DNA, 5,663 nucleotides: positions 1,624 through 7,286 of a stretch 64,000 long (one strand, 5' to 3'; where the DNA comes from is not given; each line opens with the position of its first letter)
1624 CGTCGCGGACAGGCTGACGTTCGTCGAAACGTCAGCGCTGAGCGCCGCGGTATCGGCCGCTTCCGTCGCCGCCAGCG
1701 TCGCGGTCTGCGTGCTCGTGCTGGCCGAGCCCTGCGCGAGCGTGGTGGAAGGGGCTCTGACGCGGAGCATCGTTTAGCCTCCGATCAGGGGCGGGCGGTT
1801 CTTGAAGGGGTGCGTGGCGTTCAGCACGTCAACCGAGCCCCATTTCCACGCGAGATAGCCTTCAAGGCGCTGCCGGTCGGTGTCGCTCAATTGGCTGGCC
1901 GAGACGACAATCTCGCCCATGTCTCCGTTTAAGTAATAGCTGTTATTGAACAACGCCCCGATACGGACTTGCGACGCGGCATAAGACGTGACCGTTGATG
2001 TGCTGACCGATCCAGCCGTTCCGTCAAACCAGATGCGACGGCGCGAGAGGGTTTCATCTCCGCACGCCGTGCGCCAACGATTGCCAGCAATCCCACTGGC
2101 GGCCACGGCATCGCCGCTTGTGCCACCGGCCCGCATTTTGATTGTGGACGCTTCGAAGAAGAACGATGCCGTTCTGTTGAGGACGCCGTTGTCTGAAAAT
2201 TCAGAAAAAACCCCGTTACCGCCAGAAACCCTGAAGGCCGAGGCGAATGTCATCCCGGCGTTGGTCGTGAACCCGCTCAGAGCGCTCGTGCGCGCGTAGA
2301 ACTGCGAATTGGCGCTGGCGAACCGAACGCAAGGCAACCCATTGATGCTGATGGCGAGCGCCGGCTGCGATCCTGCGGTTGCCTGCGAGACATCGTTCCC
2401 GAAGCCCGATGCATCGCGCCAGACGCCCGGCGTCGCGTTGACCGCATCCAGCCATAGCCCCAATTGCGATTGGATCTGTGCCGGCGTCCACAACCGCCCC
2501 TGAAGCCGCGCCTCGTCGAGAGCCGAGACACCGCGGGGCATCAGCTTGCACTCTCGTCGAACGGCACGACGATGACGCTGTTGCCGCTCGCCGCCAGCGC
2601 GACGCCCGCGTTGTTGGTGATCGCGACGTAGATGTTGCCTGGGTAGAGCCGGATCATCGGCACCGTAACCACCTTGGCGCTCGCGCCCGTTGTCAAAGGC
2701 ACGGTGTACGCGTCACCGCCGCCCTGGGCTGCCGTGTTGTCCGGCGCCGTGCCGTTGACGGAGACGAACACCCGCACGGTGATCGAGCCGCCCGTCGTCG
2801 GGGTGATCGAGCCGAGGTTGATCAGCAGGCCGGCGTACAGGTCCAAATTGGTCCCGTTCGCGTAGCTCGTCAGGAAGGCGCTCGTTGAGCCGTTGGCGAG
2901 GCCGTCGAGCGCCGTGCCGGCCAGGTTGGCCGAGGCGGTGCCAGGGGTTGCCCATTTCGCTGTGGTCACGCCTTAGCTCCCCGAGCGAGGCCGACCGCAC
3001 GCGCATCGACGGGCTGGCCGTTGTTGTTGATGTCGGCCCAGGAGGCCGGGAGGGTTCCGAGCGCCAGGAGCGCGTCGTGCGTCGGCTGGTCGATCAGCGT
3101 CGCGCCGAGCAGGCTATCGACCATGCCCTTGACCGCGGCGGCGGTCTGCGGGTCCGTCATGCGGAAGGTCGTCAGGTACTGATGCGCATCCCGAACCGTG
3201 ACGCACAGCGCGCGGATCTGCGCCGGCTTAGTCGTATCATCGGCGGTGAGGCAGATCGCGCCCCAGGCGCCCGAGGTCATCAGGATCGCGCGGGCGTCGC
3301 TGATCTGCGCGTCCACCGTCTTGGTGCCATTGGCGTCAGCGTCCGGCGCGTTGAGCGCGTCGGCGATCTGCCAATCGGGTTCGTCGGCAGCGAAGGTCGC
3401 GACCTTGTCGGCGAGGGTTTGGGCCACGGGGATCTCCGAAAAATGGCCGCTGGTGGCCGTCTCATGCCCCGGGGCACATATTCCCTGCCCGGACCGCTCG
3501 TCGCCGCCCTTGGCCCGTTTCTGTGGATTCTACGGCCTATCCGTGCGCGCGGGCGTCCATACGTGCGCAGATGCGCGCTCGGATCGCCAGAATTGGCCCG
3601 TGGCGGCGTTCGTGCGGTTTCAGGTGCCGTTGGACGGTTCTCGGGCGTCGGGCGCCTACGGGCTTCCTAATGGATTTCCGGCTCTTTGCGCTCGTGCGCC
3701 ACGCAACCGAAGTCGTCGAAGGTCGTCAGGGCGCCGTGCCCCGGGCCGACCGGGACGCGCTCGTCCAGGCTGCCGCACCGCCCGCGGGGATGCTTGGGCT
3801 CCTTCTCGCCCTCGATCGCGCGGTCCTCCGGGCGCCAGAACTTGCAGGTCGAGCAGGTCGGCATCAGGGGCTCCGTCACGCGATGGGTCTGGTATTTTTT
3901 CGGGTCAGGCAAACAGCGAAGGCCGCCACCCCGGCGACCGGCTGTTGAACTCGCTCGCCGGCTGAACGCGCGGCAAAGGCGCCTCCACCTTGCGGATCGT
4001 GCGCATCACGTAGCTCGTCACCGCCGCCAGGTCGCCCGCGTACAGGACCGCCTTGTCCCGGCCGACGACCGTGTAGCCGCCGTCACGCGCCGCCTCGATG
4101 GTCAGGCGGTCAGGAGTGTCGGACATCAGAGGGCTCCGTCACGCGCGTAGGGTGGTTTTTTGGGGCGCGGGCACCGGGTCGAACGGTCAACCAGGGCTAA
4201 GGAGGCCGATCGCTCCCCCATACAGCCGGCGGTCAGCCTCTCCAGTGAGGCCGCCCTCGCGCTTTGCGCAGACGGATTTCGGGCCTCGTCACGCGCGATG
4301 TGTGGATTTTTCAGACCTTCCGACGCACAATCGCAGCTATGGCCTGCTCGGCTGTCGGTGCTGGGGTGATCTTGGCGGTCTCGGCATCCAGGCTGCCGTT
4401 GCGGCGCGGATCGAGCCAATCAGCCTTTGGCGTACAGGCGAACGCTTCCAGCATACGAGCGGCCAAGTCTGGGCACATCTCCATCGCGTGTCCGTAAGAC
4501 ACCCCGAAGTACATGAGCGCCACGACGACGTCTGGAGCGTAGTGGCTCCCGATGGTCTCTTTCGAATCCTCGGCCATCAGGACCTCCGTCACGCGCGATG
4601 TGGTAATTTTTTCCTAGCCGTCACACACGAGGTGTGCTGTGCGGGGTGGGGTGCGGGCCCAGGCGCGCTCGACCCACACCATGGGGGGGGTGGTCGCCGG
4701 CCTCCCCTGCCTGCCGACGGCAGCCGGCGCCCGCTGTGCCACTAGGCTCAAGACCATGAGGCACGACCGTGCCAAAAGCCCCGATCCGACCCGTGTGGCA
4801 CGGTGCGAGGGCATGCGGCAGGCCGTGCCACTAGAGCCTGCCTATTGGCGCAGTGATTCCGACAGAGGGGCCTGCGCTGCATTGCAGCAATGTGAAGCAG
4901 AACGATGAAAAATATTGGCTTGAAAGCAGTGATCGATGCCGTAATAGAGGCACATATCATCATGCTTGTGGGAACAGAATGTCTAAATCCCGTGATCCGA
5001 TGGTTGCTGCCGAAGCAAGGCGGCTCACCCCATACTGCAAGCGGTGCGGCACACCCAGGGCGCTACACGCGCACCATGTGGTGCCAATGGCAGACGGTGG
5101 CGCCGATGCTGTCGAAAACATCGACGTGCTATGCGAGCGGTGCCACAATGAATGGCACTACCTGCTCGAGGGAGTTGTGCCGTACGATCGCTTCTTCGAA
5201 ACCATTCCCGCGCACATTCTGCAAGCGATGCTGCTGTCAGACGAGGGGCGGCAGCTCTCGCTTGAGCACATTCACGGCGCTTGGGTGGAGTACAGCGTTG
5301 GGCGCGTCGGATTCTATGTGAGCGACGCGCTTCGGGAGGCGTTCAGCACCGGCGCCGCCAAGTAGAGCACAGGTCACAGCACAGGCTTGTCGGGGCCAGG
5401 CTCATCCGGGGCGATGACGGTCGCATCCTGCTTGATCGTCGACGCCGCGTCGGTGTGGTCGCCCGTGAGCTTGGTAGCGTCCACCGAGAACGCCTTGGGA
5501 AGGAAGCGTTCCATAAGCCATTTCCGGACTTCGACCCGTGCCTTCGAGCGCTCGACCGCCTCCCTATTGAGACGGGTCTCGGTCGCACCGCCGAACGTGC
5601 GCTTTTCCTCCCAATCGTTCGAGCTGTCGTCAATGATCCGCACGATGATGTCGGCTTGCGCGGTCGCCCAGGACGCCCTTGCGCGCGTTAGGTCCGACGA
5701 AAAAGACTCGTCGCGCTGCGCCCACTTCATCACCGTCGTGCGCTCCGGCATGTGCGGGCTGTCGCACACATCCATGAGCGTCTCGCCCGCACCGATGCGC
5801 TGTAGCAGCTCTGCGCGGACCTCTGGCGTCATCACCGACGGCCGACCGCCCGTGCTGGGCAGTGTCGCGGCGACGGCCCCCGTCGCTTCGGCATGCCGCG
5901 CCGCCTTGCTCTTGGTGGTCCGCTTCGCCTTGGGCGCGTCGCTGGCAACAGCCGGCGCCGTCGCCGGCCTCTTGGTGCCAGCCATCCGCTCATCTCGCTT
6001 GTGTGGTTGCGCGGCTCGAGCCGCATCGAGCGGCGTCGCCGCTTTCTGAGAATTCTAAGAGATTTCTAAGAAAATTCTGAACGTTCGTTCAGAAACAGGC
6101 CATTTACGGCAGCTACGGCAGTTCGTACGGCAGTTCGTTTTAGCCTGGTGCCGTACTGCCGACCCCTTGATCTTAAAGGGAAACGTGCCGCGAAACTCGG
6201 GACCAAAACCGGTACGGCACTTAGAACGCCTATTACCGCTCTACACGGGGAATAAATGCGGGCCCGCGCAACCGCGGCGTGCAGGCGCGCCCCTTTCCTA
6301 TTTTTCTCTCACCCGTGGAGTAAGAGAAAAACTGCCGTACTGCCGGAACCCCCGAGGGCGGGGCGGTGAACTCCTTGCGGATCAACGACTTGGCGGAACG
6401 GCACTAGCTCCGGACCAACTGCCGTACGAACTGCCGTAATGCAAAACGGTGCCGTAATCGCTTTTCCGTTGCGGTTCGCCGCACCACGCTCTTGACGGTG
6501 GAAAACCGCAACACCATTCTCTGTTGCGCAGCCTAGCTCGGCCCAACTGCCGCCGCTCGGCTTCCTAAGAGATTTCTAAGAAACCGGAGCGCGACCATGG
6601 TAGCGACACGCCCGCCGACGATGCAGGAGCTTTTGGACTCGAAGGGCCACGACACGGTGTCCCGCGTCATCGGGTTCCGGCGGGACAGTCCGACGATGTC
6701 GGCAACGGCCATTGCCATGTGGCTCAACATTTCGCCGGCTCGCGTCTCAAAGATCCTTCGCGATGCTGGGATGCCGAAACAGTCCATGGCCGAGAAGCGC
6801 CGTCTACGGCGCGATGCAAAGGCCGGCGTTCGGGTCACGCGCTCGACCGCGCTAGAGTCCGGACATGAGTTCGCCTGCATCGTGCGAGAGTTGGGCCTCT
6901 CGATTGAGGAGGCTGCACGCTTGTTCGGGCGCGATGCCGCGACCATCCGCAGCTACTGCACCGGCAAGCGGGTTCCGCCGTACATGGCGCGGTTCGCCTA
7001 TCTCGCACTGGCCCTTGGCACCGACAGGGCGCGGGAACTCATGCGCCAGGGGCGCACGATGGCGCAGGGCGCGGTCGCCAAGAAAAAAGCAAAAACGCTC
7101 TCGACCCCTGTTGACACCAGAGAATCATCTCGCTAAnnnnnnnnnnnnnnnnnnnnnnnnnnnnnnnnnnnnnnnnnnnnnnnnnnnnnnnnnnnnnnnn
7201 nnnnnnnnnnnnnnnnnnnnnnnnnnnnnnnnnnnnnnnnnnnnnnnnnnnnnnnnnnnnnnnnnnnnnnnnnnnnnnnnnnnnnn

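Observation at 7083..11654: Array of gene cassettes, each built as A-tract / sigma70 promoter / conserved leader / RBS / small gene, carrying ArdA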

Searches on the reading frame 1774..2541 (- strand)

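Call 87: search_protein_families(library=phrogs, proteins=[window:1774-2541:-], max_evalue=0.00001)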
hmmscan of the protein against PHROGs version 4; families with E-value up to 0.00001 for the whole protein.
window:1774-2541:- (255 aa): 1 family
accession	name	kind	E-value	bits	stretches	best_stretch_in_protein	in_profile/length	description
phrog_10356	-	head and packaging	1.1e-22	81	1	10-253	372-640/852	virion structural protein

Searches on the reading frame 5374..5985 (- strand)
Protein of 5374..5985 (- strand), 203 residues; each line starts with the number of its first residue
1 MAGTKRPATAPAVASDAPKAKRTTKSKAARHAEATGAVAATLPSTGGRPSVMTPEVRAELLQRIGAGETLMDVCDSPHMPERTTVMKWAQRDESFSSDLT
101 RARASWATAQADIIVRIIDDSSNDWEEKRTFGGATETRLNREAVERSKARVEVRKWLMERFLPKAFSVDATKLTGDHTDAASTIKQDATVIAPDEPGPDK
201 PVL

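Call 47: search_protein_families(library=pfam, proteins=[window:5374-5985:-], max_evalue=0.01)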
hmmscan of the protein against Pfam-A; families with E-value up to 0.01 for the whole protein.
window:5374-5985:- (203 aa): 1 family
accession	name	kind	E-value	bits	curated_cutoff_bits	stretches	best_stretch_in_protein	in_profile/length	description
PF20901.3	Sf6_terminase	-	1.5e-24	86.5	27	1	53-167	2-100/106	Bacteriophage Sf6, terminase small subunit-like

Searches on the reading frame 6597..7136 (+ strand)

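Call 8: search_protein_families(library=pfam, proteins=[window:6597-7136:+], max_evalue=0.1)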
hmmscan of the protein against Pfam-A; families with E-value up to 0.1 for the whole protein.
window:6597-7136:+ (179 aa): 13 families
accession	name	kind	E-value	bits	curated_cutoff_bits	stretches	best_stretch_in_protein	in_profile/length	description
PF13560.12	HTH_31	-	6.9e-10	39.5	27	1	68-145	7-59/64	Helix-turn-helix domain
PF01381.28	HTH_3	-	2.9e-06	27.6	23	1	98-127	7-36/55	Helix-turn-helix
PF12728.13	HTH_17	-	0.00044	20.9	27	1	101-129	2-30/51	Helix-turn-helix domain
PF20432.4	Xre-like-HTH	-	0.0023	18.6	25.8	0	95-119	18-42/63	Antitoxin Xre-like helix-turn-helix domain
PF13384.12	HTH_23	-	0.0039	17.4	24.6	0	97-118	15-35/50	Homeodomain-like domain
PF13518.12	HTH_28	-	0.0047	17.4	25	0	100-119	12-31/52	Helix-turn-helix domain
PF01498.24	HTH_Tnp_Tc3_2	-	0.017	15.9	31.5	1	23-74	3-59/72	Transposase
PF13936.12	HTH_38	-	0.021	15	27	0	100-117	20-37/44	Helix-turn-helix domain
PF08281.18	Sigma70_r4_2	-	0.025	14.6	25.7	1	97-120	23-46/54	Sigma-70, region 4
PF20038.5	HTH_59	-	0.044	14.2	27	0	101-125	8-32/66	Helix-turn-helix domain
PF12802.13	MarR_2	-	0.066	13.8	27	0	21-55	7-42/61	MarR family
PF15731.11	MqsA_antitoxin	-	0.073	13.6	30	1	64-129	47-111/131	Antitoxin component of bacterial toxin-antitoxin system, MqsA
PF20132.4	DUF6522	-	0.074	13.2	25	0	26-59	5-38/88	Family of unknown function (DUF6522)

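Call 11: search_protein_families(library=phrogs, proteins=[window:6597-7136:+], max_evalue=0.01)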
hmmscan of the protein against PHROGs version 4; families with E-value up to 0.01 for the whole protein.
window:6597-7136:+ (179 aa): 5 families
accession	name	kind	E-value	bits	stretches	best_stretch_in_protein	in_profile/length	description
phrog_2328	-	transcription regulation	7.7e-06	26.7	1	95-143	23-70/128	transcriptional repressor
phrog_664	-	DNA, RNA and nucleotide metabolism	1.3e-05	26.1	1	30-131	16-131/210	DNA binding protein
phrog_2967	-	transcription regulation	0.0015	19.1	0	97-153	20-75/225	transcriptional regulator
phrog_14341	-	transcription regulation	0.002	18.9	1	92-160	8-77/184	transcriptional repressor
phrog_1668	-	tail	0.0036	18.4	1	98-133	16-51/122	tail assembly protein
